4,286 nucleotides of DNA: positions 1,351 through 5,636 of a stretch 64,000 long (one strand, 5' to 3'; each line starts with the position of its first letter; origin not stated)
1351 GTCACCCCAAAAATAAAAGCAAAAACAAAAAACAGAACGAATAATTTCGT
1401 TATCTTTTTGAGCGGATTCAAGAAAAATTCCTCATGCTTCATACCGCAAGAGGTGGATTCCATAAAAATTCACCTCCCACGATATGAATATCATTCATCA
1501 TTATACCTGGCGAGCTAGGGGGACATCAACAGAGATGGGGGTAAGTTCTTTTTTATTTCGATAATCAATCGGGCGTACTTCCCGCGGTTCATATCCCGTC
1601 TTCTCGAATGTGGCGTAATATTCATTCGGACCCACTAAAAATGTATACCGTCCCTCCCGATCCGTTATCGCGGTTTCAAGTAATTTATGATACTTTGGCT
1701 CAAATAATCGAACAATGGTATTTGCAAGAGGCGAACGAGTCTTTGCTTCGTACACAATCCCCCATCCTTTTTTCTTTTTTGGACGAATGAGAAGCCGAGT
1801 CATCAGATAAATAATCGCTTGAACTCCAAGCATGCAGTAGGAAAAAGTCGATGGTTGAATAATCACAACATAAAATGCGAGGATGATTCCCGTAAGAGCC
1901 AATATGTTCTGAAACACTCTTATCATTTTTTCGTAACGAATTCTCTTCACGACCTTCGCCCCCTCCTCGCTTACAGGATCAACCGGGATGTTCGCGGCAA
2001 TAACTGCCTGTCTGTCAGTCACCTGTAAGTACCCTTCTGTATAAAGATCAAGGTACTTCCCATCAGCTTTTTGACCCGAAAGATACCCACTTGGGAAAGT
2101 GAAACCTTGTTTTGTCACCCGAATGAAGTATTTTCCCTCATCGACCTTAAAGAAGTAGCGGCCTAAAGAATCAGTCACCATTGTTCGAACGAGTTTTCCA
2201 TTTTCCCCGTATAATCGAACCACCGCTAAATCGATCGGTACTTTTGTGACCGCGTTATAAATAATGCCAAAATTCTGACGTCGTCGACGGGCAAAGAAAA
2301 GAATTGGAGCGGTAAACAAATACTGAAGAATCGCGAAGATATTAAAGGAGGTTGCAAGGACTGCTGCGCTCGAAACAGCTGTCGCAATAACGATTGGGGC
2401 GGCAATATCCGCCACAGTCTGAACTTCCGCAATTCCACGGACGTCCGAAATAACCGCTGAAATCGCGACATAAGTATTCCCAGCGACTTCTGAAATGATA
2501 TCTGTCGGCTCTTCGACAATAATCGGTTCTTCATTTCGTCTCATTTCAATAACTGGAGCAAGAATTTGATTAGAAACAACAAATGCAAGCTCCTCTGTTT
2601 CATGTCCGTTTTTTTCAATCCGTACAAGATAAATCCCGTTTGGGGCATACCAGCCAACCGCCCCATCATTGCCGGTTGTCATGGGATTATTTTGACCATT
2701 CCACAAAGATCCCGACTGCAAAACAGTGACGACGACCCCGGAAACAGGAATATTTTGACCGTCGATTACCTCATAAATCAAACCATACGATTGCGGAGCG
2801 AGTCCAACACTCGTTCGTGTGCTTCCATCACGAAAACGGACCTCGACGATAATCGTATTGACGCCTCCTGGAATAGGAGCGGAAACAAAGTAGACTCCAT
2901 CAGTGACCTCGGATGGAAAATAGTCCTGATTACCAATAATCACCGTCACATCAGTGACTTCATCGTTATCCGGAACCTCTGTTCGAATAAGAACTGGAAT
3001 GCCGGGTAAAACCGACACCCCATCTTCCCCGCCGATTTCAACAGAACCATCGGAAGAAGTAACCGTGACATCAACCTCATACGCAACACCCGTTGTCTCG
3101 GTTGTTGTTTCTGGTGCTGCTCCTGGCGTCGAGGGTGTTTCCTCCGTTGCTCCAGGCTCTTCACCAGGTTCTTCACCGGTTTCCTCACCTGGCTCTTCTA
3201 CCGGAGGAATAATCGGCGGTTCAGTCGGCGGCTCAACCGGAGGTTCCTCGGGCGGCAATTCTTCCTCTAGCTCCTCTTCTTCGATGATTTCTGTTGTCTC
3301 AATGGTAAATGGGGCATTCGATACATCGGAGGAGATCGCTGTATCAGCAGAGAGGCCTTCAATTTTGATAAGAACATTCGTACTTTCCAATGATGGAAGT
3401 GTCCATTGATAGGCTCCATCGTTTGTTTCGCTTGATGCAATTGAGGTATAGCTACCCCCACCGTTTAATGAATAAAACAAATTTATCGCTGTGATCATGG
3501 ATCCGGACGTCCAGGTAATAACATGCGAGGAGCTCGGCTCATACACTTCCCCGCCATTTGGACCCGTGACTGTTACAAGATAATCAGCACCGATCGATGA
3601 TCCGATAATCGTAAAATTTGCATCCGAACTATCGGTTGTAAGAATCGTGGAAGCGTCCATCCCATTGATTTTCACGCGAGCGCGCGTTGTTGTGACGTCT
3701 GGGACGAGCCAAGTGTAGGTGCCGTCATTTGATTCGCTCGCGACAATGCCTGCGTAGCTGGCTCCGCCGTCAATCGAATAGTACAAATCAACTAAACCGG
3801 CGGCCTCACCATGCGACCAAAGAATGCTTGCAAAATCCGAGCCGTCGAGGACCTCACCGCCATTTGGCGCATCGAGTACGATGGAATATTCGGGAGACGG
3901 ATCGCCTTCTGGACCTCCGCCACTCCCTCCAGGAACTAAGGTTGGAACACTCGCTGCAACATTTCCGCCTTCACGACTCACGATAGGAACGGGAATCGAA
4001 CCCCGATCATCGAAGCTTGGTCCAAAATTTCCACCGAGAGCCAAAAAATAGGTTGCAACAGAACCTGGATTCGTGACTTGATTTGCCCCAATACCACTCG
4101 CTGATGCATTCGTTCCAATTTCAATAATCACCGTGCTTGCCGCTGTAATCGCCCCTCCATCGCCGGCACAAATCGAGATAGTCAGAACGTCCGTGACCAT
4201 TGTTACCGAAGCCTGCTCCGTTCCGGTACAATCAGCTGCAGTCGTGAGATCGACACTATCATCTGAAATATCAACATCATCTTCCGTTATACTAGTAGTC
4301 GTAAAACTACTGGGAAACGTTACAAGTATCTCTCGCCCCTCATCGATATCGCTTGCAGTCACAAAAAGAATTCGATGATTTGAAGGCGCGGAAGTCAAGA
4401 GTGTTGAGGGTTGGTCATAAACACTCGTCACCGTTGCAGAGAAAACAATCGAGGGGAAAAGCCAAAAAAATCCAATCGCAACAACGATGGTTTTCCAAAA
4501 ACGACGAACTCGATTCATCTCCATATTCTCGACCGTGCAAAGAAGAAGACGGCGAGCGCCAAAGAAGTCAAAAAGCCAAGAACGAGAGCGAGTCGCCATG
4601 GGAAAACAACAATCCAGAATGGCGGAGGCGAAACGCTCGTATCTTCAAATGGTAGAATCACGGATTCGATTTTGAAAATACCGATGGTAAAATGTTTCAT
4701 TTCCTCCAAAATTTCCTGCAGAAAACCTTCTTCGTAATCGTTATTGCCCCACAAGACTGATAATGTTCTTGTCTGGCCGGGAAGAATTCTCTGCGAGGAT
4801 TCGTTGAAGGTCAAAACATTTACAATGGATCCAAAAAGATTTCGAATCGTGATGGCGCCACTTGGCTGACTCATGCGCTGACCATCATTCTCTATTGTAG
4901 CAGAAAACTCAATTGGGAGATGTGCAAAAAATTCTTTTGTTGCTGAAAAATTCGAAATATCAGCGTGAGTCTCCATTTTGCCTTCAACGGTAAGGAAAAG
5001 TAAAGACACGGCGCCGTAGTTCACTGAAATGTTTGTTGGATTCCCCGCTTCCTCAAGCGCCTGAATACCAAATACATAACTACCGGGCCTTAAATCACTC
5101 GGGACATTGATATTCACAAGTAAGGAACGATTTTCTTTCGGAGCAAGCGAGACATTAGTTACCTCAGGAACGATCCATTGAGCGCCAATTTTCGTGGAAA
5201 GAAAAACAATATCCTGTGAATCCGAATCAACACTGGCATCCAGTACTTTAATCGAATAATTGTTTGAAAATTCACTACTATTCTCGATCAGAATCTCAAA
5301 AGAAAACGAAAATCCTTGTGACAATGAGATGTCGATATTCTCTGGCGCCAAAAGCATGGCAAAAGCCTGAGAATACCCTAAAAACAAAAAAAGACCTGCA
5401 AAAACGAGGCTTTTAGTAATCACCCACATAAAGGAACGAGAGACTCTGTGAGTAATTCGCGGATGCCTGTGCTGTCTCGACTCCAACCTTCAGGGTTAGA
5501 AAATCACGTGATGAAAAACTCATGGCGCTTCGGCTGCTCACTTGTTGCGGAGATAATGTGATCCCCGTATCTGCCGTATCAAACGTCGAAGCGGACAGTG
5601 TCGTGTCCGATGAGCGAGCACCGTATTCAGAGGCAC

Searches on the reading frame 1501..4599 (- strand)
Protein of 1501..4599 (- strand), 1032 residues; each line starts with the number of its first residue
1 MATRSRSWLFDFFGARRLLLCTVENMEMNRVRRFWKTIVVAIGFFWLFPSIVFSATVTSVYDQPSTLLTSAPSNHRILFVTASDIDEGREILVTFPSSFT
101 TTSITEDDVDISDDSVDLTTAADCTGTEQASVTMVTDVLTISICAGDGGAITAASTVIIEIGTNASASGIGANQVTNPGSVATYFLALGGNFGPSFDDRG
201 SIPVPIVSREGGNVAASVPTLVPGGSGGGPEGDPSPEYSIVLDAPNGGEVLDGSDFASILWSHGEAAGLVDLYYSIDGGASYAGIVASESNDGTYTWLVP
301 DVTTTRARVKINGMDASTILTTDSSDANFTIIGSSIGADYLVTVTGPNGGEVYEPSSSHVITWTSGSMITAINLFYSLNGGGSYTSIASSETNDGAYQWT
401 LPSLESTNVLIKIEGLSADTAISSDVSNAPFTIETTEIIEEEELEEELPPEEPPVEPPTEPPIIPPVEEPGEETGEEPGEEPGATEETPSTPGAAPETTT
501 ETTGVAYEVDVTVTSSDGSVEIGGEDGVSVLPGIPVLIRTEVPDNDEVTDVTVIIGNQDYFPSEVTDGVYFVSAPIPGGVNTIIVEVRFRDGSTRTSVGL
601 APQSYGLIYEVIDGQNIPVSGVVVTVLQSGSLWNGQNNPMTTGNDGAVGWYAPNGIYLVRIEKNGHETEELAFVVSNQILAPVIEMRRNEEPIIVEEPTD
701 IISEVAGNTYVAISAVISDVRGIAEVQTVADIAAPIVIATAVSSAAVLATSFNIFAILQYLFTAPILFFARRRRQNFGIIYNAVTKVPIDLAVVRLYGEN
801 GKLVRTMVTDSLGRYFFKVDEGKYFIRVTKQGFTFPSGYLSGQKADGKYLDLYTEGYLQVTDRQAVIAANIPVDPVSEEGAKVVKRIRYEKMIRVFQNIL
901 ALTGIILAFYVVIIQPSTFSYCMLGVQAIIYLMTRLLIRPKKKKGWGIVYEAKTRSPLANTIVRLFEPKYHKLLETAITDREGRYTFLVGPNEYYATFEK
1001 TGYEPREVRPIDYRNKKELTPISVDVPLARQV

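Call 10: search_protein_families(library=pfam, proteins=[window:1501-4599:-], max_evalue=0.01)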
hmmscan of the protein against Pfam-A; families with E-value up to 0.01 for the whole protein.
window:1501-4599:- (1032 aa): 3 families
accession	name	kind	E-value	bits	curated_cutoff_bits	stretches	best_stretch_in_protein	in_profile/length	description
PF13620.12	CarboxypepD_reg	-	4.2e-18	65.9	32.3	3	947-1017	4-73/82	Carboxypeptidase regulatory-like domain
PF17210.9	SdrD_B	-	1e-05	26.1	29.7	1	787-835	22-72/112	SdrD B-like domain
PF11974.14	bMG3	-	0.001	19.4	34.9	0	787-820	26-59/103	Bacterial alpha-2-macroglobulin MG3 domain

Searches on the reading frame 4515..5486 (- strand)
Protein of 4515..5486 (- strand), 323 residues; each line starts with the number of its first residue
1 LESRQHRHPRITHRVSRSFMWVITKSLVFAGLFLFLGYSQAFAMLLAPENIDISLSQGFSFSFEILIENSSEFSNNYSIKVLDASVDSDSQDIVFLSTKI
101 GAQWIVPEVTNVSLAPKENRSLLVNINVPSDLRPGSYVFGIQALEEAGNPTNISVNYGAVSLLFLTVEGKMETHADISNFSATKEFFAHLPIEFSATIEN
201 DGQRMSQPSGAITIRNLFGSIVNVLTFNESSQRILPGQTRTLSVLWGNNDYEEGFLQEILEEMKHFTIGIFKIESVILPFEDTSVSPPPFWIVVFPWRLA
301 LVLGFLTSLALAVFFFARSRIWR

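Call 10: search_protein_families(library=pfam, proteins=[window:4515-5486:-], max_evalue=0.01)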
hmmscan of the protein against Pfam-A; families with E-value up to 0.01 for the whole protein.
window:4515-5486:- (323 aa): 2 families
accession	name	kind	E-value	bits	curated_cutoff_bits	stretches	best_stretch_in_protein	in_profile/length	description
PF15418.12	DUF4625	-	0.00085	20.1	27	1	54-156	30-127/131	Domain of unknown function (DUF4625)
PF06280.18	fn3_5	-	0.0011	20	27.6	0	60-148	9-102/112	Fn3-like domain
